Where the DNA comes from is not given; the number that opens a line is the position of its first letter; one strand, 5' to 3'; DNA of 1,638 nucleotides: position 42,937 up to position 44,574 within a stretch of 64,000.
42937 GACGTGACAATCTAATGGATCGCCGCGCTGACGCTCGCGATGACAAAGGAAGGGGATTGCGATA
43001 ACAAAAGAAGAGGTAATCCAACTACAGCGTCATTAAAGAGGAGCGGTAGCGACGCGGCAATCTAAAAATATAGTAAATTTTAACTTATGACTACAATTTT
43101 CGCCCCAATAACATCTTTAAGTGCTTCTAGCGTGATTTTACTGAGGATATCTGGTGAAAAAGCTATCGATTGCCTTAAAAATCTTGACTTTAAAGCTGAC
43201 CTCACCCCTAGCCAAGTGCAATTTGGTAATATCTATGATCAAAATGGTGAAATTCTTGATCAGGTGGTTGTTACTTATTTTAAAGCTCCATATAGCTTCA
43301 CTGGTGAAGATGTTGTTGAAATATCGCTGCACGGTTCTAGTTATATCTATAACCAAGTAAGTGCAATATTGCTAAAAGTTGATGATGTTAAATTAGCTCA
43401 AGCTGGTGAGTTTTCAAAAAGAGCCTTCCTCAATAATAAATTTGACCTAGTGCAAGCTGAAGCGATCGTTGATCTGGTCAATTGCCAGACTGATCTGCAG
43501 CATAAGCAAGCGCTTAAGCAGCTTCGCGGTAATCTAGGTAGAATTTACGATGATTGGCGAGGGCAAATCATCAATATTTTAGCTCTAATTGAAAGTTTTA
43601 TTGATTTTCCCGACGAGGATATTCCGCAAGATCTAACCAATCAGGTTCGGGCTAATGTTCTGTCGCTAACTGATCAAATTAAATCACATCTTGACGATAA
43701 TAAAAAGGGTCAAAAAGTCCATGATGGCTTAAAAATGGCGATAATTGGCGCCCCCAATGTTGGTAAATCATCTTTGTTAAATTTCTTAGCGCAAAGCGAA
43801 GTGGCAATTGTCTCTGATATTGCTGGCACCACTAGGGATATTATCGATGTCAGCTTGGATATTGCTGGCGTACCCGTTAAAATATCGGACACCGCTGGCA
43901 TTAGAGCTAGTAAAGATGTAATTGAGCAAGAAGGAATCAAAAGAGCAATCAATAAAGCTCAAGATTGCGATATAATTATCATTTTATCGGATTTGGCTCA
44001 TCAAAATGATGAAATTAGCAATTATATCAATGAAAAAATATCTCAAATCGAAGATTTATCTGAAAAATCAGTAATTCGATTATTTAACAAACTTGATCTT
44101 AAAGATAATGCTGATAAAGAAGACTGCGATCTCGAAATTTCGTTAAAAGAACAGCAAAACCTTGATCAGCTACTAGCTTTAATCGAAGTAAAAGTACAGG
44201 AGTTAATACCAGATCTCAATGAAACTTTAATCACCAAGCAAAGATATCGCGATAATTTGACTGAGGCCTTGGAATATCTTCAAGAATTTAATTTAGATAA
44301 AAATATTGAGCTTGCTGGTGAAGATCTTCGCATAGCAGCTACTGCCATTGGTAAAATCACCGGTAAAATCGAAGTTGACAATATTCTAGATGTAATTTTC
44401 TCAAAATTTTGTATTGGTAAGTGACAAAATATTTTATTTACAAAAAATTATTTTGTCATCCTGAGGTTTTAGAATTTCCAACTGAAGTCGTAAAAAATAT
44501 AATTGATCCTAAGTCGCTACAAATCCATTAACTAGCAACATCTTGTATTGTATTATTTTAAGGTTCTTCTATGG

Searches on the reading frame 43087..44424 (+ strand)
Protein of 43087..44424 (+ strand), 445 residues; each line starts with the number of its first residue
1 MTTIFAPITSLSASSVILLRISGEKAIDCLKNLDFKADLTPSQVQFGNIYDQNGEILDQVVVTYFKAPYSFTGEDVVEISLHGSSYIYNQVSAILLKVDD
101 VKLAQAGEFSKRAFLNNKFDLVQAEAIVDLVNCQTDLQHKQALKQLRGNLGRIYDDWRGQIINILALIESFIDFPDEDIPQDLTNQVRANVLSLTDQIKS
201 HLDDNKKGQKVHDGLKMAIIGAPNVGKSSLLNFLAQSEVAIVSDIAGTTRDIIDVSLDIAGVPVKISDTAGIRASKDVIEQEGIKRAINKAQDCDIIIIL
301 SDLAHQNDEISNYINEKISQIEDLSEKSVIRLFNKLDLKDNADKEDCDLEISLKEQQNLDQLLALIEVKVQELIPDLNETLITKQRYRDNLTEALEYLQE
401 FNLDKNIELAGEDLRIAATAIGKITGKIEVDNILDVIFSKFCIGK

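Call 21: find_encoding_contigs(protein=window:43087-44424:+, max_places=3, flank=2000)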
Protein window:43087-44424:+ (445 aa): 2 contigs read that carry it; 2 places shown.
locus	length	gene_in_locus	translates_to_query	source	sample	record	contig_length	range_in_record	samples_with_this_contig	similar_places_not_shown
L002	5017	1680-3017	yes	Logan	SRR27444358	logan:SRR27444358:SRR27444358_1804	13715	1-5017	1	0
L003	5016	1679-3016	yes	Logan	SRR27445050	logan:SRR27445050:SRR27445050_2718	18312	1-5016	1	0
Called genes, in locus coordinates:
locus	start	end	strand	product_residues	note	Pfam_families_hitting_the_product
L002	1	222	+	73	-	?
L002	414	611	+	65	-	PF01118:Semialdhyde_dh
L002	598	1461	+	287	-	PF01118:Semialdhyde_dh, PF22698:Semialdhyde_dhC_1, PF02774:Semialdhyde_dhC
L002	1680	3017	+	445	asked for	PF10396:TrmE_N, PF12631:MnmE_helical, PF01926:MMR_HSR1, PF02421:FeoB_N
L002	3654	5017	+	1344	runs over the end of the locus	PF12796:Ank_2, PF13637:Ank_4, PF12796:Ank_2, PF13637:Ank_4, PF13637:Ank_4, PF12796:Ank_2, PF12796:Ank_2, PF12796:Ank_2, +10 more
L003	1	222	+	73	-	?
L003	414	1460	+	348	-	PF01118:Semialdhyde_dh, PF02774:Semialdhyde_dhC, PF22698:Semialdhyde_dhC_1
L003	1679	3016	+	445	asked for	PF10396:TrmE_N, PF12631:MnmE_helical, PF01926:MMR_HSR1, PF02421:FeoB_N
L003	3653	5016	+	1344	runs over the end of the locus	PF12796:Ank_2, PF13637:Ank_4, PF12796:Ank_2, PF13637:Ank_4, PF13637:Ank_4, PF12796:Ank_2, PF12796:Ank_2, PF12796:Ank_2, +10 more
